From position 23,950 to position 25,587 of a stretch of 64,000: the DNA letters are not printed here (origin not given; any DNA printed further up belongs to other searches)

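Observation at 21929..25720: Copper operon csoR / HMA-DsbD_2-cupredoxin membrane protein / copA with an unusual three-domain middle gene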

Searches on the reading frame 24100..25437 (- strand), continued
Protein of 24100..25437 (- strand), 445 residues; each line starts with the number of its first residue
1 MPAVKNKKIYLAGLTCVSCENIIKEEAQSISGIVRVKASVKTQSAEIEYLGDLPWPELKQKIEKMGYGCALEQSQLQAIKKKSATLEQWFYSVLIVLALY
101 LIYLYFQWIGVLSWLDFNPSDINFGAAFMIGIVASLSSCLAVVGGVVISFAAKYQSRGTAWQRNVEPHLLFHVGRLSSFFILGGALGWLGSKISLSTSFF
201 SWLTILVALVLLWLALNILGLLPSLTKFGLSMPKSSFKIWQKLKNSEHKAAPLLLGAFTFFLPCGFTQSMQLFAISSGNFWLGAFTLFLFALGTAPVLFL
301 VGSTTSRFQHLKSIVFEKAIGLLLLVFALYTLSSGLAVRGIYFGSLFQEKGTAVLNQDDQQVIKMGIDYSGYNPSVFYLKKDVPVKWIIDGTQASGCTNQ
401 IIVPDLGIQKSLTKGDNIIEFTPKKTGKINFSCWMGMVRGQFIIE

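Call 30: get_annotated_region(hit=H4, flank=5000)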
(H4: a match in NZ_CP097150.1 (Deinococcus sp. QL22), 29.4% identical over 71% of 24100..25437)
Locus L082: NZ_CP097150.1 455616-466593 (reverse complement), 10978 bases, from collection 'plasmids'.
description: Deinococcus sp. QL22 plasmid unnamed5, complete sequence
organism: Deinococcus sp. QL22 (NCBI taxid 2939437)
taxonomy: Bacteria; Deinococcota; Deinococci; Deinococcales; Deinococcaceae; Deinococcus; Deinococcus sp. QL22
host: -; source: -; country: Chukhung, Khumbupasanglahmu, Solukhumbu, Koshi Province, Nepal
typing (MOB-suite, as given by PLSDB): non-mobilizable
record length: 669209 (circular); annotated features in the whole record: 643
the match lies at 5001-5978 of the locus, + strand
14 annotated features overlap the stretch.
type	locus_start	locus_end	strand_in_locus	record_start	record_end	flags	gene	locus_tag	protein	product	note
CDS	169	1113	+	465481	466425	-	-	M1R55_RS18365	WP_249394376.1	aldo/keto reductase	-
CDS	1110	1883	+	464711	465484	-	-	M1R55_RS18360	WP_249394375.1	SDR family oxidoreductase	-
CDS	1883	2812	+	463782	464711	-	-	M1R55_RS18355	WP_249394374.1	NAD(P)-dependent oxidoreductase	-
CDS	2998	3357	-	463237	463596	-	-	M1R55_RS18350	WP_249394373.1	hypothetical protein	-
CDS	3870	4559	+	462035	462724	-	-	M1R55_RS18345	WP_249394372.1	DUF4396 domain-containing protein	-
CDS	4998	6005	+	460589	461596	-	-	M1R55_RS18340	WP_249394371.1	sulfite exporter TauE/SafE family protein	-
CDS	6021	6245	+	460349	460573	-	-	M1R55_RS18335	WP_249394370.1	heavy-metal-associated domain-containing protein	-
CDS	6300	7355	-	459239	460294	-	-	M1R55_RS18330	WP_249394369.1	HAMP domain-containing sensor histidine kinase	GO:0007165 - signal transduction [Evidence IEA]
CDS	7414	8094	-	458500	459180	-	-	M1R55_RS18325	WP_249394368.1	response regulator transcription factor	GO:0000160 - phosphorelay signal transduction system [Evidence IEA]; GO:0006355 - regulation of DNA-templated ...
CDS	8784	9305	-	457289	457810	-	merB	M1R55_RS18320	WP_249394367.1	organomercurial lyase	GO:0046413 - organomercury catabolic process [Evidence IEA]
CDS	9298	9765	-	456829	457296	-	-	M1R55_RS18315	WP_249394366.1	(2Fe-2S)-binding protein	-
CDS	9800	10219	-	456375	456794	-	-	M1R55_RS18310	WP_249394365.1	MerR family transcriptional regulator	-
CDS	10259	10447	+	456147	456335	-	-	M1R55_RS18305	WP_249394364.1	hypothetical protein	-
CDS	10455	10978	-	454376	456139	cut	-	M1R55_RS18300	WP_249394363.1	WD40 repeat domain-containing protein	-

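Call 31: get_annotated_region(hit=H2, flank=5000)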
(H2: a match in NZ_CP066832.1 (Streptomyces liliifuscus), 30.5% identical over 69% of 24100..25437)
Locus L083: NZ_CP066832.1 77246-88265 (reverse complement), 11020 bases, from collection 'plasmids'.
description: Streptomyces liliifuscus strain ZYC-3 plasmid unnamed1
organism: Streptomyces liliifuscus (NCBI taxid 2797636)
taxonomy: Bacteria; Actinomycetota; Actinomycetes; Kitasatosporales; Streptomycetaceae; Streptomyces; Streptomyces liliifuscus
host: -; source: whole organism,soil; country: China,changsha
typing (MOB-suite, as given by PLSDB): non-mobilizable
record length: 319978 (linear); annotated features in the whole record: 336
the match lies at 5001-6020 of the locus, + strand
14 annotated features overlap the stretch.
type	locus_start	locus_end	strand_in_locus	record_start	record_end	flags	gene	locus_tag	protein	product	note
CDS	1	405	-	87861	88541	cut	-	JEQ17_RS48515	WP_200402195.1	peroxiredoxin family protein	-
CDS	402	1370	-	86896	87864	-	-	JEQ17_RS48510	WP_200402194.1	cytochrome c biogenesis protein CcdA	GO:0017004 - cytochrome complex assembly [Evidence IEA]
CDS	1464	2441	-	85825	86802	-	-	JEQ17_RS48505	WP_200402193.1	M56 family metallopeptidase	-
CDS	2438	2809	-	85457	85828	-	-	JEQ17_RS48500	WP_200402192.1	BlaI/MecI/CopY family transcriptional regulator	GO:0045892 - negative regulation of DNA-templated transcription [Evidence IEA]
CDS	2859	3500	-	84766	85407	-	-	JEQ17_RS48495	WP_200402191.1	class I SAM-dependent methyltransferase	-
CDS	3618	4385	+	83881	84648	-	-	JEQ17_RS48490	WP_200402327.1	cytochrome c biogenesis protein CcdA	GO:0017004 - cytochrome complex assembly [Evidence IEA]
CDS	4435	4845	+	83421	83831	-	-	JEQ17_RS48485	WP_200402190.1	hypothetical protein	-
CDS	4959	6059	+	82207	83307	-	-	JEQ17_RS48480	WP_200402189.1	sulfite exporter TauE/SafE family protein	-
CDS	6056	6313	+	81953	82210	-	-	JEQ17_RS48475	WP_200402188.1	cation transporter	-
CDS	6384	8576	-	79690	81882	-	-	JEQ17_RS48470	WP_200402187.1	heavy metal translocating P-type ATPase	GO:0006812 - monoatomic cation transport [Evidence IEA]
CDS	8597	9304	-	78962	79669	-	-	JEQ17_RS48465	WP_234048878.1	tRNA-dependent cyclodipeptide synthase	-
CDS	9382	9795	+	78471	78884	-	-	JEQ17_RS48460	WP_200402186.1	heavy metal-responsive transcriptional regulator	-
CDS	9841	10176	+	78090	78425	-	-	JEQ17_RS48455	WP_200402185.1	metalloregulator ArsR/SmtB family transcription factor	GO:0006355 - regulation of DNA-templated transcription [Evidence IEA]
CDS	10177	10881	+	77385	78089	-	-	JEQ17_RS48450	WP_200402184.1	cation transporter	GO:0006812 - monoatomic cation transport [Evidence IEA]; GO:0055085 - transmembrane transport [Evidence IEA]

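Call 53: get_annotated_region(hit=H7, flank=3500)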
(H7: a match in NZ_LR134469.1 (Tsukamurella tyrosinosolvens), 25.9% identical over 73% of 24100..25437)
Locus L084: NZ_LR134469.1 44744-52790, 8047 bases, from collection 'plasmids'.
description: Tsukamurella tyrosinosolvens strain NCTC13231 plasmid 27, complete sequence
organism: Tsukamurella tyrosinosolvens (NCBI taxid 57704)
taxonomy: Bacteria; Actinomycetota; Actinomycetes; Mycobacteriales; Tsukamurellaceae; Tsukamurella; Tsukamurella tyrosinosolvens
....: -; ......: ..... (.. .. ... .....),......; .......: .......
typing (MOB-suite, as given by PLSDB): non-mobilizable
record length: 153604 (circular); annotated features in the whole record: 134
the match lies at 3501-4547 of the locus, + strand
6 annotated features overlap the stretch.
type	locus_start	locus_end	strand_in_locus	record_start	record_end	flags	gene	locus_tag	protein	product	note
CDS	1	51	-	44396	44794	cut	-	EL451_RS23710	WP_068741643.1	heavy metal-responsive transcriptional regulator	-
CDS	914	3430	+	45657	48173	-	-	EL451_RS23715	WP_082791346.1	heavy metal translocating P-type ATPase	GO:0006812 - monoatomic cation transport [Evidence IEA]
CDS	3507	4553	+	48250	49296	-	-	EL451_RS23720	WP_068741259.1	sulfite exporter TauE/SafE family protein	-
CDS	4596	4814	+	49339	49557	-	-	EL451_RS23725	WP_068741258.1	heavy-metal-associated domain-containing protein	-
CDS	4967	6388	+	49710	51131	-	merA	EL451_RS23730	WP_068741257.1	mercury(II) reductase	-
CDS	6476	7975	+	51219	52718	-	-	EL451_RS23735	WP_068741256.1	multicopper oxidase family protein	-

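Call 54: get_annotated_region(hit=H6, flank=3500)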
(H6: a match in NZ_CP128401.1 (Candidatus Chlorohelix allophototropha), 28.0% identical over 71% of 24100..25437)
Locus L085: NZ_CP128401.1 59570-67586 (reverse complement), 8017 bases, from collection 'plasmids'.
description: Candidatus Chlorohelix allophototropha isolate L227-S17 plasmid unnamed1, complete sequence
organism: Candidatus Chlorohelix allophototropha (NCBI taxid 3003348)
taxonomy: Bacteria; Chloroflexota; Chloroflexia; Candidatus Chloroheliales; Candidatus Chloroheliaceae; Candidatus Chlorohelix; Candidatus Chlorohelix allophototropha
host: -; source: Single colony of Candidatus Chlorohelix allophototropha from a non-axenic enrichment (subculture 19.9); ...; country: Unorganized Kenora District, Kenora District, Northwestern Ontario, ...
typing (MOB-suite, as given by PLSDB): non-mobilizable
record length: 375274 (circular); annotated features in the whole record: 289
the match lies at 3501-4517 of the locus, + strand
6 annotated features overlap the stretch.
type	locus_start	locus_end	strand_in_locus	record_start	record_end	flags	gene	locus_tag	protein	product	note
CDS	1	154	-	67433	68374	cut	-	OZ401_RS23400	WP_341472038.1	response regulator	GO:0000160 - phosphorelay signal transduction system [Evidence IEA]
CDS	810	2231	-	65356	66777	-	-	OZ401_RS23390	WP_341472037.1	HAMP domain-containing sensor histidine kinase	GO:0007165 - signal transduction [Evidence IEA]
CDS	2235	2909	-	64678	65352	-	-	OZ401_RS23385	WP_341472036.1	response regulator transcription factor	GO:0000160 - phosphorelay signal transduction system [Evidence IEA]; GO:0006355 - regulation of DNA-templated ...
CDS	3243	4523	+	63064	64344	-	-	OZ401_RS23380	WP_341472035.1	sulfite exporter TauE/SafE family protein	-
CDS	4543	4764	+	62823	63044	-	-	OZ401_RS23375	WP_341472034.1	heavy-metal-associated domain-containing protein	-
CDS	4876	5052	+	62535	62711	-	-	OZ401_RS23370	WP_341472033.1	YHS domain-containing protein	-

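Call 55: get_annotated_region(hit=H13, flank=4000)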
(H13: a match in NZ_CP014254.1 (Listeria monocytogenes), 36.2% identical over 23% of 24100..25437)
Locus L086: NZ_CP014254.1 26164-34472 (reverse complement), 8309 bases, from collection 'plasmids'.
description: Listeria monocytogenes strain CFSAN023459 plasmid CFSAN023459_02, complete sequence
organism: Listeria monocytogenes (NCBI taxid 1639)
taxonomy: Bacteria; Bacillota; Bacilli; Bacillales; Listeriaceae; Listeria; Listeria monocytogenes
host: -; source: food,fire pearl white nectarine; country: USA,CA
typing (MOB-suite, as given by PLSDB): non-mobilizable; replicon rep_cluster_102
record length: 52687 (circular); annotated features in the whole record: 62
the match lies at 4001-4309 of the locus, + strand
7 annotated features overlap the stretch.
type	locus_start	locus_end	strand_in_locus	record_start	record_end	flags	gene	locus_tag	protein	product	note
CDS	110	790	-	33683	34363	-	-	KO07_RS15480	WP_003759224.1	IS6 family transposase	-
CDS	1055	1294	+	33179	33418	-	-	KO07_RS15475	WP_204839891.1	metal-sensing transcriptional repressor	GO:0006355 - regulation of DNA-templated transcription [Evidence IEA]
CDS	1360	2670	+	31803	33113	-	-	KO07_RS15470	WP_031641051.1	MATE family efflux transporter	GO:0006855 - xenobiotic transmembrane transport [Evidence IEA]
CDS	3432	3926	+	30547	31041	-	-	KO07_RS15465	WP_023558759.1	CopY/TcrY family copper transport repressor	GO:0006825 - copper ion transport [Evidence IEA]; GO:0006355 - regulation of DNA-templated transcription [Evidence IEA]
CDS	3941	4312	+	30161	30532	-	-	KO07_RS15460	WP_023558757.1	cupredoxin domain-containing protein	-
CDS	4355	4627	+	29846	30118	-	-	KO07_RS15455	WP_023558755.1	cupredoxin domain-containing protein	-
CDS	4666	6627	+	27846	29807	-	-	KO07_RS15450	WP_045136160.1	copper-translocating P-type ATPase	-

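Call 73: search_solved_structures(query=A1, max_evalue=10, show_alignments=0)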
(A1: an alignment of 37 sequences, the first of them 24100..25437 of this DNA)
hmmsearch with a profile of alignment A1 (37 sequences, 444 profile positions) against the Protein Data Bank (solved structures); distinct sequences matched with E-value up to 10: 63 (the best 60 are shown).
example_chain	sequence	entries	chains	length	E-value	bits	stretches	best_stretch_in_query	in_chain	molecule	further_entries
7xuk_A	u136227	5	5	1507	1.7e-54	188.5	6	8-99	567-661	Copper-transporting ATPase 2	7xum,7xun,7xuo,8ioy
7si3_A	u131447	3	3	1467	6.5e-49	170.1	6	7-76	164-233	P-type Cu(+) transporter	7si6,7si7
1p6t_A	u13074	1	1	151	1.3e-21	80.1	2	3-75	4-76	Potential copper-transporting ATPase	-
2rml_A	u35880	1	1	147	2.3e-21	79.3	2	3-75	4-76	Copper-transporting P-type ATPase copA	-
2mry_A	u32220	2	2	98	8.6e-19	70.8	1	351-444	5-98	Uncharacterized protein | CupA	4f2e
2ew9_A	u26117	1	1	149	4e-18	68.6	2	6-73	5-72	Copper-transporting ATPase 2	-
2rop_A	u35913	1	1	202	6.7e-17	64.6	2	6-75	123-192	Copper-transporting ATPase 2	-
8q73_A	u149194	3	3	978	1.1e-13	53.9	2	4-75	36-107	Copper-transporting ATPase HMA4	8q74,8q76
4f2f_A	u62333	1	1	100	1.9e-13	53.3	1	351-443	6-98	Cation-transporting ATPase, E1-E2 family protein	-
1cpz_A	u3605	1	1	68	9e-11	44.4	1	8-71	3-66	Copper chaperone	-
1q8l_A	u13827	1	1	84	1.4e-10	43.7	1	8-75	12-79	Copper-transporting ATPase 1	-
1s6o_A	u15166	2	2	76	1.5e-10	43.7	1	8-75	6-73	Copper-transporting ATPase 1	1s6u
3j09_A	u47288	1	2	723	3e-10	42.7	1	6-101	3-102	copper-exporting P-type ATPase A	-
1opz_A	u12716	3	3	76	3.1e-10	42.6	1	3-71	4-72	Potential copper-transporting ATPase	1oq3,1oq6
1kqk_A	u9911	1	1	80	4.5e-10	42.1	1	5-75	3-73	POTENTIAL COPPER-TRANSPORTING ATPASE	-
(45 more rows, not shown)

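Call 80: search_protein_representatives(protein=window:24100-25437:-)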
Query: 445 residues. Proteins with E-value up to 0.001 (for the whole library): 5628; up to 1e-10: 2369; up to 1e-30: 1021. The best 150 are listed.
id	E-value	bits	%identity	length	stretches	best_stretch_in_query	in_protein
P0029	9.6e-166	568.7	51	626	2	2-445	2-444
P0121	5.8e-140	483.8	54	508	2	109-444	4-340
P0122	1.0e-132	459.9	50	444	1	5-444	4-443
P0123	3.3e-122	425.2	47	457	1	6-444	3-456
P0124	4.9e-121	421.4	46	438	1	6-444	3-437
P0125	4.7e-119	414.9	47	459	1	4-444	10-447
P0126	2.6e-110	386.0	46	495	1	5-444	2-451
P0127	1.9e-105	370.0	51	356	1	8-347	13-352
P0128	3.6e-105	369.1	42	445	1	6-444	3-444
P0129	4.4e-104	365.5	45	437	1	6-445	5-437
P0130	2.4e-103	363.1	41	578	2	14-443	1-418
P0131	5.4e-97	342.2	42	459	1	6-445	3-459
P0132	8.2e-95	335.0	42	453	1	6-443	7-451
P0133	8.1e-93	328.4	58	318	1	189-445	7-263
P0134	1.4e-90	321.0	38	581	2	9-444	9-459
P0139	3.0e-87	310.1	36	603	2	11-443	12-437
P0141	1.9e-85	304.1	33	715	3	2-444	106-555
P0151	1.4e-80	288.1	33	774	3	4-440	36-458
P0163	2.2e-75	270.9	35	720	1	6-441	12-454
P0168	3.0e-74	267.2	41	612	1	8-442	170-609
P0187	2.2e-69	251.2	34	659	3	8-442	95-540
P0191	4.5e-69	250.2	35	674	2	9-439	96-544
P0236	3.0e-64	234.2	31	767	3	8-441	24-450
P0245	5.4e-63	230.1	36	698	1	10-438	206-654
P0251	2.3e-62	228.0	35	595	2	7-441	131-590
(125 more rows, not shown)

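Call 81: search_protein_families(library=pfam, proteins=[P0141, P0151, P0236, P0245, P0168, P0163, P0187, P0191, P0139, P0251], max_evalue=0.01)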
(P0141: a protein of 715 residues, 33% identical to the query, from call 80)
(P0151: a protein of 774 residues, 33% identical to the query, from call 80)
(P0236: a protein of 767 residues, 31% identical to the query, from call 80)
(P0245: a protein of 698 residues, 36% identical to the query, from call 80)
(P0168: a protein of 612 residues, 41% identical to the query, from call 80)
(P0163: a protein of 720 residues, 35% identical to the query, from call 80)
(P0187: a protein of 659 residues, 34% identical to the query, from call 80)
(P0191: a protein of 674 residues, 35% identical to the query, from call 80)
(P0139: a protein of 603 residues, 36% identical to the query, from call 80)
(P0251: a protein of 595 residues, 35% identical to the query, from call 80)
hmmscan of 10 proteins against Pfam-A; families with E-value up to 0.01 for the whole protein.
P0141 (715 aa): 3 families
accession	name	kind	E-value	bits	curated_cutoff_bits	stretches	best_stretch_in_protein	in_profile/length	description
PF13386.12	DsbD_2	-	3e-35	122.4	24.9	1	231-436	2-198/199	Cytochrome C biogenesis protein transmembrane region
PF00403.32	HMA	-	2.3e-24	86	24.8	2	12-72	2-62/62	Heavy-metal-associated domain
PF13473.12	Cupredoxin_1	-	1.5e-09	38.2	27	1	591-672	19-100/104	Cupredoxin-like domain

P0151 (774 aa): 4 families
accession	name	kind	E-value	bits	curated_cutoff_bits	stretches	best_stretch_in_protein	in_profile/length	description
PF13386.12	DsbD_2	-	8.2e-48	163.4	24.9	1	149-347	2-198/199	Cytochrome C biogenesis protein transmembrane region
PF00403.32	HMA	-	2.7e-12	47.3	24.8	1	41-100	2-61/62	Heavy-metal-associated domain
PF13473.12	Cupredoxin_1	-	1.1e-11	45.1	27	1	377-456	19-97/104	Cupredoxin-like domain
PF02683.22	DsbD_TM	-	7.3e-06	25.9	27.1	1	186-327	45-190/219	Cytochrome C biogenesis protein transmembrane domain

P0236 (767 aa): 4 families
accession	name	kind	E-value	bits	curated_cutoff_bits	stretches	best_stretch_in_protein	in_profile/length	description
PF13386.12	DsbD_2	-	2.4e-49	168.4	24.9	1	139-338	2-199/199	Cytochrome C biogenesis protein transmembrane region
PF00403.32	HMA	-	5.5e-17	62.3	24.8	1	25-84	2-61/62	Heavy-metal-associated domain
PF13473.12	Cupredoxin_1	-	3.4e-12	46.7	27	2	367-453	18-104/104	Cupredoxin-like domain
PF02683.22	DsbD_TM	-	5.4e-05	23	27.1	1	165-340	35-215/219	Cytochrome C biogenesis protein transmembrane domain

P0245 (698 aa): 4 families
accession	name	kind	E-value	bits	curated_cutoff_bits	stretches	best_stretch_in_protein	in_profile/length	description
PF13386.12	DsbD_2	-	1.1e-32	114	24.9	1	326-533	1-198/199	Cytochrome C biogenesis protein transmembrane region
PF00403.32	HMA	-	4.5e-23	81.8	24.8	2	113-152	2-41/62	Heavy-metal-associated domain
PF13473.12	Cupredoxin_1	-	7.8e-05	23.1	27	1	572-656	17-98/104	Cupredoxin-like domain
PF01471.23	PG_binding_1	-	0.0088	16.7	23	0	249-266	3-20/57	Putative peptidoglycan binding domain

P0168 (612 aa): 3 families
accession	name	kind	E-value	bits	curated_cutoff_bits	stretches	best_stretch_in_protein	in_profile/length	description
PF13386.12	DsbD_2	-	3.7e-36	125.3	24.9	1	284-487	2-198/199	Cytochrome C biogenesis protein transmembrane region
PF00403.32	HMA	-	2.4e-12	47.5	24.8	1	171-231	2-61/62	Heavy-metal-associated domain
PF13473.12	Cupredoxin_1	-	4.2e-08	33.6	27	1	521-611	19-104/104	Cupredoxin-like domain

P0163 (720 aa): 8 families
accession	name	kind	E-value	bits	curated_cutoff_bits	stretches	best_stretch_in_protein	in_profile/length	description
PF13386.12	DsbD_2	-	3.7e-37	128.6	24.9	1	133-337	2-198/199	Cytochrome C biogenesis protein transmembrane region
PF01323.26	DSBA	-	1.1e-24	87.7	25.6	1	553-699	2-190/191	DSBA-like thioredoxin domain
PF13462.12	Thioredoxin_4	-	8.1e-19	68.8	23.2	1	539-701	3-165/165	Thioredoxin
PF18312.6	ScsC_N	-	7.3e-09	35.6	25.8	1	486-519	1-34/34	Copper resistance protein ScsC N-terminal domain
PF00403.32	HMA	-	1.2e-08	35.6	24.8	1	15-73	2-61/62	Heavy-metal-associated domain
PF13473.12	Cupredoxin_1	-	6.6e-06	26.5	27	1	370-453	18-100/104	Cupredoxin-like domain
PF13743.12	Thioredoxin_5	-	0.00015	22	27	1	631-681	113-163/186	Thioredoxin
PF13098.12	Thioredoxin_2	-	0.0026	18.5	27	0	549-685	5-85/104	Thioredoxin-like domain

P0187 (659 aa): 3 families
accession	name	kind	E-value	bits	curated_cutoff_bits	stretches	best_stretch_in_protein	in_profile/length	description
PF13386.12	DsbD_2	-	3.5e-37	128.7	24.9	1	212-416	2-199/199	Cytochrome C biogenesis protein transmembrane region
PF00403.32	HMA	-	7.6e-22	77.9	24.8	2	14-74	2-61/62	Heavy-metal-associated domain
PF13473.12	Cupredoxin_1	-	2.3e-11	44.1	27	1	561-650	15-97/104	Cupredoxin-like domain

P0191 (674 aa): 4 families
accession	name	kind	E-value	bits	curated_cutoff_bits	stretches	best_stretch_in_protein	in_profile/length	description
PF13386.12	DsbD_2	-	3.1e-33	115.8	24.9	1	220-426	2-199/199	Cytochrome C biogenesis protein transmembrane region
PF00403.32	HMA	-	3.4e-16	59.8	24.8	2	96-152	2-57/62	Heavy-metal-associated domain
PF13473.12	Cupredoxin_1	-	3.6e-11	43.4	27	1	464-546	18-100/104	Cupredoxin-like domain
PF02683.22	DsbD_TM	-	0.0024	17.6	27.1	1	261-426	46-213/219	Cytochrome C biogenesis protein transmembrane domain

P0139 (603 aa): 4 families
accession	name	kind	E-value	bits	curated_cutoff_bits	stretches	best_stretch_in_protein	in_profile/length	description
PF13386.12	DsbD_2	-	8.1e-50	169.9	24.9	1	121-320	2-198/199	Cytochrome C biogenesis protein transmembrane region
PF00403.32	HMA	-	9.5e-14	52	24.8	1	12-69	4-61/62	Heavy-metal-associated domain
PF13473.12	Cupredoxin_1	-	5.7e-13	49.2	27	2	351-432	17-97/104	Cupredoxin-like domain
PF02683.22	DsbD_TM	-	5.5e-09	36.1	27.1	1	117-325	4-217/219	Cytochrome C biogenesis protein transmembrane domain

P0251 (595 aa): 4 families
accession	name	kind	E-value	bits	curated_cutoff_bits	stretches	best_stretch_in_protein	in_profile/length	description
PF13386.12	DsbD_2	-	1e-30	107.6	24.9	1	260-467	1-198/199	Cytochrome C biogenesis protein transmembrane region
PF00403.32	HMA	-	1.6e-21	76.9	24.8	2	132-193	1-62/62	Heavy-metal-associated domain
PF02683.22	DsbD_TM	-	3.8e-10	39.9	27.1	1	258-468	5-213/219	Cytochrome C biogenesis protein transmembrane domain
PF13473.12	Cupredoxin_1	-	6.6e-07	29.7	27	1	505-591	18-102/104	Cupredoxin-like domain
